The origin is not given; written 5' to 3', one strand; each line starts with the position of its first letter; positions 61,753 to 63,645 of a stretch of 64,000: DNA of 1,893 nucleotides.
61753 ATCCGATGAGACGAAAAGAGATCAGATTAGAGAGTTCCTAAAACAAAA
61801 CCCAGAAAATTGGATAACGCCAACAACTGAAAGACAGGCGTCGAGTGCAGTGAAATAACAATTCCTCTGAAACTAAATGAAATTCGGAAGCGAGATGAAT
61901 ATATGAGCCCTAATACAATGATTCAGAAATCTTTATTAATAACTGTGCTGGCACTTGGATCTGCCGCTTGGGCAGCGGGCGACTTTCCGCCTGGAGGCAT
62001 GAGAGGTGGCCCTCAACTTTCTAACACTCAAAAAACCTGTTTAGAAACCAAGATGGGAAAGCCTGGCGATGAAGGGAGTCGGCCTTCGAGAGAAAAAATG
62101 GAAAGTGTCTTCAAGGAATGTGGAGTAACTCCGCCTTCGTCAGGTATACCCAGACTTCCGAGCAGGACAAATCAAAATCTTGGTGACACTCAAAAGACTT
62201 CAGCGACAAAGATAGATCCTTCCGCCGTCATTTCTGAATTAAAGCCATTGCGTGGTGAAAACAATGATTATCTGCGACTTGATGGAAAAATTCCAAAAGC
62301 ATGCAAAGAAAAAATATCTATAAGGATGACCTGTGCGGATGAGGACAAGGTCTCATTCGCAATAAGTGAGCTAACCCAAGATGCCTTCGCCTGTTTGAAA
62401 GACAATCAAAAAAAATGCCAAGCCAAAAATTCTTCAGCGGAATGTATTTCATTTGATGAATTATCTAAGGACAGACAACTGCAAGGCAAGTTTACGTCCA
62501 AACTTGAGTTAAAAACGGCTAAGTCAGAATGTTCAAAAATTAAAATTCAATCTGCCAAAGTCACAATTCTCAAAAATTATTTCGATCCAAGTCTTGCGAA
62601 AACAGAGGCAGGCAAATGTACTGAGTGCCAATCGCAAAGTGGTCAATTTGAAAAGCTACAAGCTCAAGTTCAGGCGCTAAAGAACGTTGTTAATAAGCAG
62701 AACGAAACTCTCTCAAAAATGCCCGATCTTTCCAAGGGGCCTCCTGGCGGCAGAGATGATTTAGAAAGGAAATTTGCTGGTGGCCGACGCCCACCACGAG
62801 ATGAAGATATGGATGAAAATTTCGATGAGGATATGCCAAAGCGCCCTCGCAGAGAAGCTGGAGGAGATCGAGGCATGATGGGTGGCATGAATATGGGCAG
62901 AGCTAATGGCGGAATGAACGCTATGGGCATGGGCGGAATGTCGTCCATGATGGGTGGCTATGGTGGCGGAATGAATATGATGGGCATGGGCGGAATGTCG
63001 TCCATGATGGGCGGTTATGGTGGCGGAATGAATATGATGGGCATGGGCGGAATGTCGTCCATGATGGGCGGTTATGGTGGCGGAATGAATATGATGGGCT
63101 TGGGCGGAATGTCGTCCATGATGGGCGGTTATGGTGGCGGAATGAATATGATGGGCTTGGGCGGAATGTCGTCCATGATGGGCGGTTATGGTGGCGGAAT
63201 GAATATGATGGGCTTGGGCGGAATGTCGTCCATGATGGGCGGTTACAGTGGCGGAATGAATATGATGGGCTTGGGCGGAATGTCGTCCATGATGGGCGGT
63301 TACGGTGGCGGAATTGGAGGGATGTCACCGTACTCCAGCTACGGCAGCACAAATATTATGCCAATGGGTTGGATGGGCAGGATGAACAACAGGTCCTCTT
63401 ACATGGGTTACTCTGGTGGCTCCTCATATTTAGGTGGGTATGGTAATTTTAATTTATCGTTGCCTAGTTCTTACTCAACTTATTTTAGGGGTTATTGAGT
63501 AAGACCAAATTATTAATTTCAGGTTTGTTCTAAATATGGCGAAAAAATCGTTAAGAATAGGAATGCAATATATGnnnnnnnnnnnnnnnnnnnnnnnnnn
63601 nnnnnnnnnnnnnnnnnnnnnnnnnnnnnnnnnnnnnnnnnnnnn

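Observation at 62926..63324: Seven near-perfect 57-bp tandem repeats encoding a Gly/Met-rich 19-aa unit in a secreted protein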

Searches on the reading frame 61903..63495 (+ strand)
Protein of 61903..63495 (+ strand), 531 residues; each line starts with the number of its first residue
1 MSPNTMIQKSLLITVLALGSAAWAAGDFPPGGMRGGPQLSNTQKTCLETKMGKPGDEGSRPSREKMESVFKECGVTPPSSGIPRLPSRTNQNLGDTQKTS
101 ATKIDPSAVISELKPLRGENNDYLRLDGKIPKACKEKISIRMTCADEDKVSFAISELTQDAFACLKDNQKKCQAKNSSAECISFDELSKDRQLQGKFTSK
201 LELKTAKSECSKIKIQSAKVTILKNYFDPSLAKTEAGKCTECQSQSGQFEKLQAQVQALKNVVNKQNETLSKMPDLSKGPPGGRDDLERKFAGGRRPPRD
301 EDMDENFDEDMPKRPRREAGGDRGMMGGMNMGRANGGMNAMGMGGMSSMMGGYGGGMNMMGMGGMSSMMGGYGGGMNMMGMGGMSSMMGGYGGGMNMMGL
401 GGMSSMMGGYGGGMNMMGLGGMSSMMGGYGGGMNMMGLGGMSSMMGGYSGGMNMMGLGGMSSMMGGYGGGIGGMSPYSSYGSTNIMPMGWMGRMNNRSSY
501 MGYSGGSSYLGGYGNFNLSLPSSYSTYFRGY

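Call 5: search_protein_families(library=pfam, proteins=[window:61903-63495:+], max_evalue=0.1)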
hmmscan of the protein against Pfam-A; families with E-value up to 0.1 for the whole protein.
window:61903-63495:+ (531 aa): 0 families

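Call 7: find_encoding_contigs(protein=window:61903-63495:+, flank=10000, max_places=6)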
Protein window:61903-63495:+ (531 aa): no gene with exactly this product is on record in the collection.

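Call 9: find_homologous_proteins(query=window:61903-63495:+, max_evalue=0.001)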
Query window:61903-63495:+ (531 aa): 8 proteins with E <= 0.001 among 8000 candidates.
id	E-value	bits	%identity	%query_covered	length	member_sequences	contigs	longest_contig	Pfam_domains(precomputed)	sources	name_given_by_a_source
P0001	3.3e-270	915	99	59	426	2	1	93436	-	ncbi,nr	ncbi:MAG: hypothetical protein IPK68_14670 [Bdellovibrionales bacterium]|nr:hypothetical protein [Bd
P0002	4.4e-103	364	48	62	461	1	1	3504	-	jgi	-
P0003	2.9e-68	249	47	53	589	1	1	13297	-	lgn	-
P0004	3.2e-44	170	43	30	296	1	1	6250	-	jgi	jgi:hypothetical protein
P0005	4.8e-19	87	27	51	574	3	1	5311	-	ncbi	-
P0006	1.7e-11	62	25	84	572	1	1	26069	-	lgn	-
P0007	1.3e-8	52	-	-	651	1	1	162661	-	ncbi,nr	ncbi:MAG: hypothetical protein HQK49_08985 [Oligoflexia bacterium]|nr:hypothetical protein [Oligofle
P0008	1.3e-4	39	46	24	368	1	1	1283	-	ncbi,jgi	jgi:hypothetical protein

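Call 10: search_protein_families(library=ncbifam, proteins=[window:61903-63495:+], max_evalue=0.1)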
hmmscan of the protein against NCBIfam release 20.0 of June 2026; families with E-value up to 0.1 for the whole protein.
window:61903-63495:+ (531 aa): 1 family
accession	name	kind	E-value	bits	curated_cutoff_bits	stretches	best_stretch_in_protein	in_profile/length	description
NF053647.1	pMurD2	equivalog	0.058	12.3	550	0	156-256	202-302/405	pseudomurein biosynthesis peptide ligase pMurD2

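Call 13: find_encoding_contigs(protein=P0001, flank=10000, max_places=3)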
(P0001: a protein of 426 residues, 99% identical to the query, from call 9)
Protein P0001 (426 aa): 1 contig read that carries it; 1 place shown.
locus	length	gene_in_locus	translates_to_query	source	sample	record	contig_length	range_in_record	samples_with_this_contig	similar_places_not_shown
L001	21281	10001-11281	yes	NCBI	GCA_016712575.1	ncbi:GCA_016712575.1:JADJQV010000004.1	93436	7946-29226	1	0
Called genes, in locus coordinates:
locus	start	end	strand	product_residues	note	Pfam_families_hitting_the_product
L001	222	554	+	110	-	PF13173:AAA_14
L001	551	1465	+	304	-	PF13635:DUF4143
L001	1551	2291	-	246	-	-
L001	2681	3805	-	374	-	-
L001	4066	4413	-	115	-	PF03891:DUF333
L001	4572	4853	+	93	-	PF13560:HTH_31 (weak)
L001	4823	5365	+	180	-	PF14394:DUF4423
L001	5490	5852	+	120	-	PF12840:HTH_20, PF01022:HTH_5, PF01047:MarR (weak), PF12802:MarR_2 (weak), PF13412:HTH_24 (weak)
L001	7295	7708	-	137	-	-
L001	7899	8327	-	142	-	-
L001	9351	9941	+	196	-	-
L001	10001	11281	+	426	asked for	-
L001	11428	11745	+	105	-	PF00072:Response_reg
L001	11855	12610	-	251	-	PF01609:DDE_Tnp_1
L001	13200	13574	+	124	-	PF00486:Trans_reg_C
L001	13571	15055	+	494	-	PF00672:HAMP (faint), PF00512:HisKA, PF02518:HATPase_c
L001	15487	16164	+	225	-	-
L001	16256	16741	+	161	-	-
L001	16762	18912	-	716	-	PF02897:Peptidase_S9_N, PF00326:Peptidase_S9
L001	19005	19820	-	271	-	-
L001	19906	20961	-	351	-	PF02779:Transket_pyr, PF02780:Transketolase_C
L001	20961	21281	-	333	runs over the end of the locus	PF00676:E1_dh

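Call 14: find_encoding_contigs(protein=P0003, flank=10000, max_places=3)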
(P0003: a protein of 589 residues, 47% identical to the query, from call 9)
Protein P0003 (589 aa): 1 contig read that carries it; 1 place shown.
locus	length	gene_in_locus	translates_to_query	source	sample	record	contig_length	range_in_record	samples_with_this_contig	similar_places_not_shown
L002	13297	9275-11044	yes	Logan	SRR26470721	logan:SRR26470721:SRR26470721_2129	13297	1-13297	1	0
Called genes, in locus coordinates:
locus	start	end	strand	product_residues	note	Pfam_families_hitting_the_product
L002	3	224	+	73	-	?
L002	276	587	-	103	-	-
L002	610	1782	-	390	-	PF19783:DUF6268 (faint)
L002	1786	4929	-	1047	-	PF00873:ACR_tran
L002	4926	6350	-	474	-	PF02321:OEP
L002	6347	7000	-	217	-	PF00440:TetR_N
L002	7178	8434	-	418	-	-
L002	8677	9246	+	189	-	-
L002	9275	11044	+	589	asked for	-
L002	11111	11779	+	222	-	PF00072:Response_reg, PF00486:Trans_reg_C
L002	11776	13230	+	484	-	PF00512:HisKA, PF02518:HATPase_c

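Call 17: find_encoding_contigs(protein=P0006, flank=10000, max_places=3)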
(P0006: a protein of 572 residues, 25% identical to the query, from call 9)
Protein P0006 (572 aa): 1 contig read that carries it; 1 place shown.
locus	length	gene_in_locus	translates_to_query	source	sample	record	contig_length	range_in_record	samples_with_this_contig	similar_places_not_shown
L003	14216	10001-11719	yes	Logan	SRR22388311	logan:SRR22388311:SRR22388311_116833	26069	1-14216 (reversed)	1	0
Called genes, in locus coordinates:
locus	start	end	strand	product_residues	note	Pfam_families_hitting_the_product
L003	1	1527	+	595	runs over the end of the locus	-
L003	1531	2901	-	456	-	PF00561:Abhydrolase_1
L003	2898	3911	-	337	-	-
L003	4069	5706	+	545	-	PF00069:Pkinase (weak)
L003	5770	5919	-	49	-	-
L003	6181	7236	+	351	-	PF07510:GmrSD_C (weak)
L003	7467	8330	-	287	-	PF04072:LCM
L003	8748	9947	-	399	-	-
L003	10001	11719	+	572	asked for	-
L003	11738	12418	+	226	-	PF00072:Response_reg, PF06490:FleQ (weak), PF00486:Trans_reg_C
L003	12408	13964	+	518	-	PF00672:HAMP (weak), PF00512:HisKA, PF02518:HATPase_c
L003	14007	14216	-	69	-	?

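Call 18: find_encoding_contigs(protein=P0007, flank=10000, max_places=3)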
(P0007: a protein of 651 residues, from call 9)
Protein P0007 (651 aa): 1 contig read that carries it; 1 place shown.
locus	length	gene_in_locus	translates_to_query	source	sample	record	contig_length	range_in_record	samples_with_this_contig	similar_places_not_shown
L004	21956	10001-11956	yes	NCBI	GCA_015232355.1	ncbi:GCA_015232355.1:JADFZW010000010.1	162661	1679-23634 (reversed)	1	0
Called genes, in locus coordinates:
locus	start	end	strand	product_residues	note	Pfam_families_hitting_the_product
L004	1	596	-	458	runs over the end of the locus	PF00072:Response_reg, PF07724:AAA_2 (faint), PF00158:Sigma54_activat, PF14532:Sigma54_activ_2, PF07728:AAA_5, PF25601:AAA_lid_14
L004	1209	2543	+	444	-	PF04055:Radical_SAM, PF13353:Fer4_12 (faint), PF13186:SPASM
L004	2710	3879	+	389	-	PF07690:MFS_1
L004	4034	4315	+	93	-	-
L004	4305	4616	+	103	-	PF12844:HTH_19 (weak), PF13560:HTH_31, PF01381:HTH_3 (weak)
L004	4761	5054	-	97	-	-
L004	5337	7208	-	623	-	PF13205:Big_5 (weak)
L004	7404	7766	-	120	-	-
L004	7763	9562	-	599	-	-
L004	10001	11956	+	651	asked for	-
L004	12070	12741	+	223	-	PF00072:Response_reg, PF00486:Trans_reg_C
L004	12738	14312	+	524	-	PF00672:HAMP (weak), PF00512:HisKA, PF02518:HATPase_c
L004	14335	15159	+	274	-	-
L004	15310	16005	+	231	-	-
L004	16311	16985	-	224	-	PF24827:AstE_AspA_cat (weak)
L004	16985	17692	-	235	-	PF00072:Response_reg, PF00486:Trans_reg_C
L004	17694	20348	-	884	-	PF02702:KdpD, PF13493:DUF4118, PF00512:HisKA, PF02518:HATPase_c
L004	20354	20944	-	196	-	PF02669:KdpC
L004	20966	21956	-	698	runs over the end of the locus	PF00122:E1-E2_ATPase, PF00702:Hydrolase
